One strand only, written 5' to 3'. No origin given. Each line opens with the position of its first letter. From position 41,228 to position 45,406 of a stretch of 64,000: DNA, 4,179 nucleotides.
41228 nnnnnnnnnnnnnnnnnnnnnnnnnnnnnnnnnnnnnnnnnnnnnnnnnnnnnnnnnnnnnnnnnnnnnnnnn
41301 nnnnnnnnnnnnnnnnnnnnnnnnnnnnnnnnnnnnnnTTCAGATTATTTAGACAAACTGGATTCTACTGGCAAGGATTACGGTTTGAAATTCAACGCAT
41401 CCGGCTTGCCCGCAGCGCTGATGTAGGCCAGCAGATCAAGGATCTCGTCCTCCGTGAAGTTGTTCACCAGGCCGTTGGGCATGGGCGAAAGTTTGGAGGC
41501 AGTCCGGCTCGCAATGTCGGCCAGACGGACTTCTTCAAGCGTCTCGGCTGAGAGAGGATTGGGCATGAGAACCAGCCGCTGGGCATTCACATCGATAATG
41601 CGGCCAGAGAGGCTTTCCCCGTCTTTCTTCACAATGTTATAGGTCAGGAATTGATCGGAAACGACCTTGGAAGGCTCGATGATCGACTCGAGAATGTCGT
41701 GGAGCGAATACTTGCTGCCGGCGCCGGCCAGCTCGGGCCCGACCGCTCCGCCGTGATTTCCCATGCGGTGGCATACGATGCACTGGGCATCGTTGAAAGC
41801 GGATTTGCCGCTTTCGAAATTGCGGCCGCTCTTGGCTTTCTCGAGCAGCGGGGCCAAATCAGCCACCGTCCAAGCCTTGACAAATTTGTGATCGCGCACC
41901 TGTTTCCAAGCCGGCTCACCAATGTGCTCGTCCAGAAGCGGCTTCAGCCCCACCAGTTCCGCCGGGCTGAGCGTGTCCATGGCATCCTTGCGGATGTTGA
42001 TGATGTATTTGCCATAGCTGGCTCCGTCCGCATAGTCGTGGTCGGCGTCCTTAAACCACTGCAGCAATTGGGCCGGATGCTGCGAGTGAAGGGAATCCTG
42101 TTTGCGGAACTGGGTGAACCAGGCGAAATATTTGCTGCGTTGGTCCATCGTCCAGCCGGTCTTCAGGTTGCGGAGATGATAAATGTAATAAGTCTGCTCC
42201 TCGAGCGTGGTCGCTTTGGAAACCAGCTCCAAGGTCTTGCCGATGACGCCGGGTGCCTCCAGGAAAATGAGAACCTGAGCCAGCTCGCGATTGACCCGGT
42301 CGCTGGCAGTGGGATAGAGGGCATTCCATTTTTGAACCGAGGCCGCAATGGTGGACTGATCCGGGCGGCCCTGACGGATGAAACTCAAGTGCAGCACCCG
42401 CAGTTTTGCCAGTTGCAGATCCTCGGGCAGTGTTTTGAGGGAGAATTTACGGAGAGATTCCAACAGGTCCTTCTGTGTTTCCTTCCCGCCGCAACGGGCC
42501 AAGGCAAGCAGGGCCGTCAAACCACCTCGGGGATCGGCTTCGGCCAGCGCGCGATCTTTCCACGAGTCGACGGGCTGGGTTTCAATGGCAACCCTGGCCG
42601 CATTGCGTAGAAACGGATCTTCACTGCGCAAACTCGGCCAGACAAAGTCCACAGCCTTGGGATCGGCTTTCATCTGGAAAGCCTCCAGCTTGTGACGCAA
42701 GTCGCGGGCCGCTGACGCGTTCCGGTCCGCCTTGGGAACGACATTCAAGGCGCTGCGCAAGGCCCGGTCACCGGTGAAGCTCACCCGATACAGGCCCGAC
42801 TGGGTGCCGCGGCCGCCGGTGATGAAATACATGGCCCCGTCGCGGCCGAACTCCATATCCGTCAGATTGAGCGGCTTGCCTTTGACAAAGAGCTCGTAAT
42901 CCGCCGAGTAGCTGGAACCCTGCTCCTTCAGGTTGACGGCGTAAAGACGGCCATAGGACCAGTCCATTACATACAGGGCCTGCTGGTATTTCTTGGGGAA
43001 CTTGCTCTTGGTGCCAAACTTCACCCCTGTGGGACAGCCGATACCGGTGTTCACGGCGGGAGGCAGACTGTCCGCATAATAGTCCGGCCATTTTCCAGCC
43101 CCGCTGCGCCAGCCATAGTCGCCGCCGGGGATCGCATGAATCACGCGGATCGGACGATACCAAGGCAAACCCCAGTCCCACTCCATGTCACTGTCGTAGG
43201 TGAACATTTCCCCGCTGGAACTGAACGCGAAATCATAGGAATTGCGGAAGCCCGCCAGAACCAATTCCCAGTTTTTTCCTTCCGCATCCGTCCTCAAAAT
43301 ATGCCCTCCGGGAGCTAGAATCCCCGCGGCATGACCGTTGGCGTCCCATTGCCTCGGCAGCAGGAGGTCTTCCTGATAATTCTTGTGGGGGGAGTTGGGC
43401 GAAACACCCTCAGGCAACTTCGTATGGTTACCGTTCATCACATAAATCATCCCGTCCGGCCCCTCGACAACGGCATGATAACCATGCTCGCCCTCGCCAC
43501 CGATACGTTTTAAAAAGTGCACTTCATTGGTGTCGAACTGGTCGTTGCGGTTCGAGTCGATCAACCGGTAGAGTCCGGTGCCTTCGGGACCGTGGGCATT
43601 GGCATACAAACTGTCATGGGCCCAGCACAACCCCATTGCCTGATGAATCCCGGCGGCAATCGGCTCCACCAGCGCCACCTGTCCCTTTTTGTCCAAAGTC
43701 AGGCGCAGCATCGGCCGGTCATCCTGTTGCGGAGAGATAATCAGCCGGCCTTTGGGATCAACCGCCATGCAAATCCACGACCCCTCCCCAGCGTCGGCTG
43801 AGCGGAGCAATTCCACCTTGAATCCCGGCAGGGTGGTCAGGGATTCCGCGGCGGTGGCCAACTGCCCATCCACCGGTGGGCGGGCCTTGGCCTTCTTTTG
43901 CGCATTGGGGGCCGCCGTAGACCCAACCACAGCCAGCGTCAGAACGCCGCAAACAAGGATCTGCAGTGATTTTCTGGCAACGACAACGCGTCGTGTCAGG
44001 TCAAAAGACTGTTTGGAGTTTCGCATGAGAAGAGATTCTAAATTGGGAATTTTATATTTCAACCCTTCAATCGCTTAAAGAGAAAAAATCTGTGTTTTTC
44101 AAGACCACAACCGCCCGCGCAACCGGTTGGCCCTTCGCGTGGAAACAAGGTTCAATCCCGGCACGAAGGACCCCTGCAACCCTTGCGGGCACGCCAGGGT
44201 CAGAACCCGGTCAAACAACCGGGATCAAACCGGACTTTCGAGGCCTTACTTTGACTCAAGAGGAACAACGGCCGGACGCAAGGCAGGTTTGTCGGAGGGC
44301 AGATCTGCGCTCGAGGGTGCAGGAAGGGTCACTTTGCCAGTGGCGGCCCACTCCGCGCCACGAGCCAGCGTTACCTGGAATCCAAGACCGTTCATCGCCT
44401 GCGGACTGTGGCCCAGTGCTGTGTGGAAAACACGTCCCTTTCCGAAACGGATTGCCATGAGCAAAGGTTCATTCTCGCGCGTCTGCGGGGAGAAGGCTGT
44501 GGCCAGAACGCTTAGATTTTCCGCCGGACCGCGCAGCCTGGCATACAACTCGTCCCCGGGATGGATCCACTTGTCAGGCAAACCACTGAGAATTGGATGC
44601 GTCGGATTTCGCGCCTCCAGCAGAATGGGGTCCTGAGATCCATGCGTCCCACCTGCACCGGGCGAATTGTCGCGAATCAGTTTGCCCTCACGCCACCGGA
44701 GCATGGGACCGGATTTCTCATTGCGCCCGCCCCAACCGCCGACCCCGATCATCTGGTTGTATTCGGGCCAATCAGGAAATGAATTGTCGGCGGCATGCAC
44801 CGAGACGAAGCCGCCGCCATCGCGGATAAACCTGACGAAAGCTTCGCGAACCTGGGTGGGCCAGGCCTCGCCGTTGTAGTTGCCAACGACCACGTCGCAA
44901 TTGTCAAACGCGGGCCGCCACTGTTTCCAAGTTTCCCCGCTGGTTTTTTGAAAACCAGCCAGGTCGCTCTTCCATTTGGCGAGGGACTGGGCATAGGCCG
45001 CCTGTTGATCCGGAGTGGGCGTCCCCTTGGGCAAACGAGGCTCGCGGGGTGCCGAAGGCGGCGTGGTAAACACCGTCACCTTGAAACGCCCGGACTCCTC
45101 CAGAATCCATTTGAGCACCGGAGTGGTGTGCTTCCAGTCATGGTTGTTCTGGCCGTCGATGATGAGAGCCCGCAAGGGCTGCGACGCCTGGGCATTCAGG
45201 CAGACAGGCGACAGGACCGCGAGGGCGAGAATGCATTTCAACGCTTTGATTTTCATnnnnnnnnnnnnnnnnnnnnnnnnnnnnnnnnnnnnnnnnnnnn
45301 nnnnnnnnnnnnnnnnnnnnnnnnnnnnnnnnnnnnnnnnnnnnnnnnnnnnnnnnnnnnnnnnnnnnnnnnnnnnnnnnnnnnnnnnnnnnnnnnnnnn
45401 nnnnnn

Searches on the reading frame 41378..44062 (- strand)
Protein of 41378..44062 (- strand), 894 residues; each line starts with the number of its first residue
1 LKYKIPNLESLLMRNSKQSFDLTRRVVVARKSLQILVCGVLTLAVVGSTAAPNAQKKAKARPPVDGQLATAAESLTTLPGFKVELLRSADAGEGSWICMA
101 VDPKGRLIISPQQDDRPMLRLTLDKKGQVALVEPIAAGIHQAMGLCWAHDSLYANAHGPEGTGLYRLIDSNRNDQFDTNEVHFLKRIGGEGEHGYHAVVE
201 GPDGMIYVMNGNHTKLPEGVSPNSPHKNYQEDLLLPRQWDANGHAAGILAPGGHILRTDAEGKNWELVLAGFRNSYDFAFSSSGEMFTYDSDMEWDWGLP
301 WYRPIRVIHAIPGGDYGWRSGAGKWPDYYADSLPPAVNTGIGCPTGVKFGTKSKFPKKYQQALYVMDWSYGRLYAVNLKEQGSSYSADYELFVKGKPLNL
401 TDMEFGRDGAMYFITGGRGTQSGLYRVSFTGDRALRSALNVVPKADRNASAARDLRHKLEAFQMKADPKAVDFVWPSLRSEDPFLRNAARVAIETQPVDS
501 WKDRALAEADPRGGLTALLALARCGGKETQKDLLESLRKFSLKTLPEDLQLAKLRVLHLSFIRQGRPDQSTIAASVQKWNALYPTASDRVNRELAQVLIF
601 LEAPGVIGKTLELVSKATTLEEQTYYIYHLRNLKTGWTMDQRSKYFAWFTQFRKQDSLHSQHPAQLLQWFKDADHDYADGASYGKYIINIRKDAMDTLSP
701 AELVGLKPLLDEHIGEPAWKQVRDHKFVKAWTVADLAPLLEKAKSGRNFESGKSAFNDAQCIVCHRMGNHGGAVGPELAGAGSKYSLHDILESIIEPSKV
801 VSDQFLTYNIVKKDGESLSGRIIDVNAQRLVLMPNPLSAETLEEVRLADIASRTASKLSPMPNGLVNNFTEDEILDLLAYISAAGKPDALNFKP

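Call 30: search_protein_families(library=pfam, proteins=[window:41378-44062:-], max_evalue=0.0001)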
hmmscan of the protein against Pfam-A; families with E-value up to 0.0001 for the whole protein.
window:41378-44062:- (894 aa): 1 family
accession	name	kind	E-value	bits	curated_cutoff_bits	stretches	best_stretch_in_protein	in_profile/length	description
PF00034.26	Cytochrom_C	-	3.5e-07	31.9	21.3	0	750-796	2-48/90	Cytochrome c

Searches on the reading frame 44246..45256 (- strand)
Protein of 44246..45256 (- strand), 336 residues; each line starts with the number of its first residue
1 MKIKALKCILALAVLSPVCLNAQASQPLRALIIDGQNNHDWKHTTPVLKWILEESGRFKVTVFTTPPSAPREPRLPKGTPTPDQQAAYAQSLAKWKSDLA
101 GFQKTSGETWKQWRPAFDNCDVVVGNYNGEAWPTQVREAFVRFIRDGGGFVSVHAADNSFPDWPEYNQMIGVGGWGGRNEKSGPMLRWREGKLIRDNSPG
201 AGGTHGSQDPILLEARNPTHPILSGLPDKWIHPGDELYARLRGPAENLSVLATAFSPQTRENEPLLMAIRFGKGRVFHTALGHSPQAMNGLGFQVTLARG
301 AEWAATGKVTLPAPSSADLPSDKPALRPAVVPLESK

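Call 30: search_protein_families(library=pfam, proteins=[window:44246-45256:-], max_evalue=0.0001)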
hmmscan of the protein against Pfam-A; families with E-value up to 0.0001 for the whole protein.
window:44246-45256:- (336 aa): 1 family
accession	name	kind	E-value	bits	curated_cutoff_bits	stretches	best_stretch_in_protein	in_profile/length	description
PF06283.17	ThuA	-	2.9e-26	93.5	33.4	1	117-304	48-209/209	Trehalose utilisation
